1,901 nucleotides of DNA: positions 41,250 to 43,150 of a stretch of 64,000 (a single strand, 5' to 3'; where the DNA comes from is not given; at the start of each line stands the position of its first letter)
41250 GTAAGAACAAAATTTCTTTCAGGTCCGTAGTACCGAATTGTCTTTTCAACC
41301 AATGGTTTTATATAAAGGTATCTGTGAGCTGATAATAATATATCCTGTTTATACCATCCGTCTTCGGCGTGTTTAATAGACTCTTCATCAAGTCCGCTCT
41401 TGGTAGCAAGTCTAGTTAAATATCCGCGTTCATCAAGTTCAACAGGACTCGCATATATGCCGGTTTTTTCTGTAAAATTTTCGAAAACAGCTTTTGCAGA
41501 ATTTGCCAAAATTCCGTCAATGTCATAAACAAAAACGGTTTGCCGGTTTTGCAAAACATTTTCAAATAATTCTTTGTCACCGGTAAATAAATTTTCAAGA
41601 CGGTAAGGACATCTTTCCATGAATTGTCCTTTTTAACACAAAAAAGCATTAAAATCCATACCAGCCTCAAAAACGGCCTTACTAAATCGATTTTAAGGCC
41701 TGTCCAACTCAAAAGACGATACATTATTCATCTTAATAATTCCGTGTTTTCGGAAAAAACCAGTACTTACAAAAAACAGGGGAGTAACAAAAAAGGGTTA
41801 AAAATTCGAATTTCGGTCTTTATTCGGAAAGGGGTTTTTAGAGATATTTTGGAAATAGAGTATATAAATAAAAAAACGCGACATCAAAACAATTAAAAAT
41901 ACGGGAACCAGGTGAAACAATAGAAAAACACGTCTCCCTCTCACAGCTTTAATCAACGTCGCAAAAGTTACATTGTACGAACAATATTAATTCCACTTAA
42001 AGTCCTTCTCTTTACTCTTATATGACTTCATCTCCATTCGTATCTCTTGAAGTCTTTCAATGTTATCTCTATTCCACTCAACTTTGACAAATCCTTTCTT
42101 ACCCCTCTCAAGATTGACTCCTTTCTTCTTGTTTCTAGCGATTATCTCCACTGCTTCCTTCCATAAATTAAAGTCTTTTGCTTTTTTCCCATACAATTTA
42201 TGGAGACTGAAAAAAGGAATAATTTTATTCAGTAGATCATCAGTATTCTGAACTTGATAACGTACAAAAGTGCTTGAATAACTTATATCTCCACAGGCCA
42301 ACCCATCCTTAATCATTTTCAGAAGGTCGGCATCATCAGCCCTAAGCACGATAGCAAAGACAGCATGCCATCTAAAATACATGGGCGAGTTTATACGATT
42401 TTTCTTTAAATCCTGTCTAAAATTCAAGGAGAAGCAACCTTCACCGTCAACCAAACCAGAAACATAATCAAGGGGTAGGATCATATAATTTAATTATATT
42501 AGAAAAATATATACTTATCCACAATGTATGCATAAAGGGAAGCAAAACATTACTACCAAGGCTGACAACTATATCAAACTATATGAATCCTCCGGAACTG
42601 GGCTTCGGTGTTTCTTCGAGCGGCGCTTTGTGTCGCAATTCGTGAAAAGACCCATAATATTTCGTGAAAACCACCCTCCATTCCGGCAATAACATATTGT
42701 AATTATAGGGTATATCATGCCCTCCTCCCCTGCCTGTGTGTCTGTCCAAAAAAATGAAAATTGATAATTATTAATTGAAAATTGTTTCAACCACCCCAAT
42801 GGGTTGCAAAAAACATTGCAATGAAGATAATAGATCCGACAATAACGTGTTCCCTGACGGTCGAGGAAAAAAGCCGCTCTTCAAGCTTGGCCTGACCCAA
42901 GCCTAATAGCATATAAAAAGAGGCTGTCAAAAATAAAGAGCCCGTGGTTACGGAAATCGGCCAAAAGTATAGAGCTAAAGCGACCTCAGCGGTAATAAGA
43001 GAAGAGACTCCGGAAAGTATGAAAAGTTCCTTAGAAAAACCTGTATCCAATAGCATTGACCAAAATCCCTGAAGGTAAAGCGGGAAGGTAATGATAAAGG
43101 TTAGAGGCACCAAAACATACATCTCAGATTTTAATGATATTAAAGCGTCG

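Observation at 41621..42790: Free-standing single-motif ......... endonuclease embedded in ~1.2 kb of non-coding, locally GC-enriched sequence with its own terminator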

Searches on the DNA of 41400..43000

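Call 4: search_rna_families(source=window, start=41400, end=43000, threshold=evalue, max_evalue=10, show_alignments=3)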
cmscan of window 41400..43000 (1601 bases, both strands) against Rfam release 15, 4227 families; matches with E-value up to 10: 6.
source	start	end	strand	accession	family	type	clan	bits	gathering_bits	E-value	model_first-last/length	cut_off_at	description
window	41680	41796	+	RF01871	MALAT1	Gene; lncRNA;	-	21.2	70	6.6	1-95/95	no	Metastasis associated lung adenocarcinoma transcript 1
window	41442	41528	-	RF00135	snoZ223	Gene; snRNA; snoRNA; CD-box;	CL00051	20.2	45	1.2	1-94/94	no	Small nucleolar RNA Z223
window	41459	41590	-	RF00544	snopsi28S-3327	Gene; snRNA; snoRNA; HACA-box;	CL00021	16.6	70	5.6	1-143/143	no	Small nucleolar RNA psi28S-3327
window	42295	42342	-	RF00159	snoZ168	Gene; snRNA; snoRNA; CD-box;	-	15.4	36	9.2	1-82/82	no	Small nucleolar RNA Z168/Z174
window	41415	41507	+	RF02120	FTX_2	Gene; lncRNA;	-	14.6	48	9.6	1-97/97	no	FTX transcript, XIST regulator conserved region 2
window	41506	41615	-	RF01389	isrF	Gene; sRNA;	-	11.2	40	1.9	1-292/292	no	isrF Hfq binding RNA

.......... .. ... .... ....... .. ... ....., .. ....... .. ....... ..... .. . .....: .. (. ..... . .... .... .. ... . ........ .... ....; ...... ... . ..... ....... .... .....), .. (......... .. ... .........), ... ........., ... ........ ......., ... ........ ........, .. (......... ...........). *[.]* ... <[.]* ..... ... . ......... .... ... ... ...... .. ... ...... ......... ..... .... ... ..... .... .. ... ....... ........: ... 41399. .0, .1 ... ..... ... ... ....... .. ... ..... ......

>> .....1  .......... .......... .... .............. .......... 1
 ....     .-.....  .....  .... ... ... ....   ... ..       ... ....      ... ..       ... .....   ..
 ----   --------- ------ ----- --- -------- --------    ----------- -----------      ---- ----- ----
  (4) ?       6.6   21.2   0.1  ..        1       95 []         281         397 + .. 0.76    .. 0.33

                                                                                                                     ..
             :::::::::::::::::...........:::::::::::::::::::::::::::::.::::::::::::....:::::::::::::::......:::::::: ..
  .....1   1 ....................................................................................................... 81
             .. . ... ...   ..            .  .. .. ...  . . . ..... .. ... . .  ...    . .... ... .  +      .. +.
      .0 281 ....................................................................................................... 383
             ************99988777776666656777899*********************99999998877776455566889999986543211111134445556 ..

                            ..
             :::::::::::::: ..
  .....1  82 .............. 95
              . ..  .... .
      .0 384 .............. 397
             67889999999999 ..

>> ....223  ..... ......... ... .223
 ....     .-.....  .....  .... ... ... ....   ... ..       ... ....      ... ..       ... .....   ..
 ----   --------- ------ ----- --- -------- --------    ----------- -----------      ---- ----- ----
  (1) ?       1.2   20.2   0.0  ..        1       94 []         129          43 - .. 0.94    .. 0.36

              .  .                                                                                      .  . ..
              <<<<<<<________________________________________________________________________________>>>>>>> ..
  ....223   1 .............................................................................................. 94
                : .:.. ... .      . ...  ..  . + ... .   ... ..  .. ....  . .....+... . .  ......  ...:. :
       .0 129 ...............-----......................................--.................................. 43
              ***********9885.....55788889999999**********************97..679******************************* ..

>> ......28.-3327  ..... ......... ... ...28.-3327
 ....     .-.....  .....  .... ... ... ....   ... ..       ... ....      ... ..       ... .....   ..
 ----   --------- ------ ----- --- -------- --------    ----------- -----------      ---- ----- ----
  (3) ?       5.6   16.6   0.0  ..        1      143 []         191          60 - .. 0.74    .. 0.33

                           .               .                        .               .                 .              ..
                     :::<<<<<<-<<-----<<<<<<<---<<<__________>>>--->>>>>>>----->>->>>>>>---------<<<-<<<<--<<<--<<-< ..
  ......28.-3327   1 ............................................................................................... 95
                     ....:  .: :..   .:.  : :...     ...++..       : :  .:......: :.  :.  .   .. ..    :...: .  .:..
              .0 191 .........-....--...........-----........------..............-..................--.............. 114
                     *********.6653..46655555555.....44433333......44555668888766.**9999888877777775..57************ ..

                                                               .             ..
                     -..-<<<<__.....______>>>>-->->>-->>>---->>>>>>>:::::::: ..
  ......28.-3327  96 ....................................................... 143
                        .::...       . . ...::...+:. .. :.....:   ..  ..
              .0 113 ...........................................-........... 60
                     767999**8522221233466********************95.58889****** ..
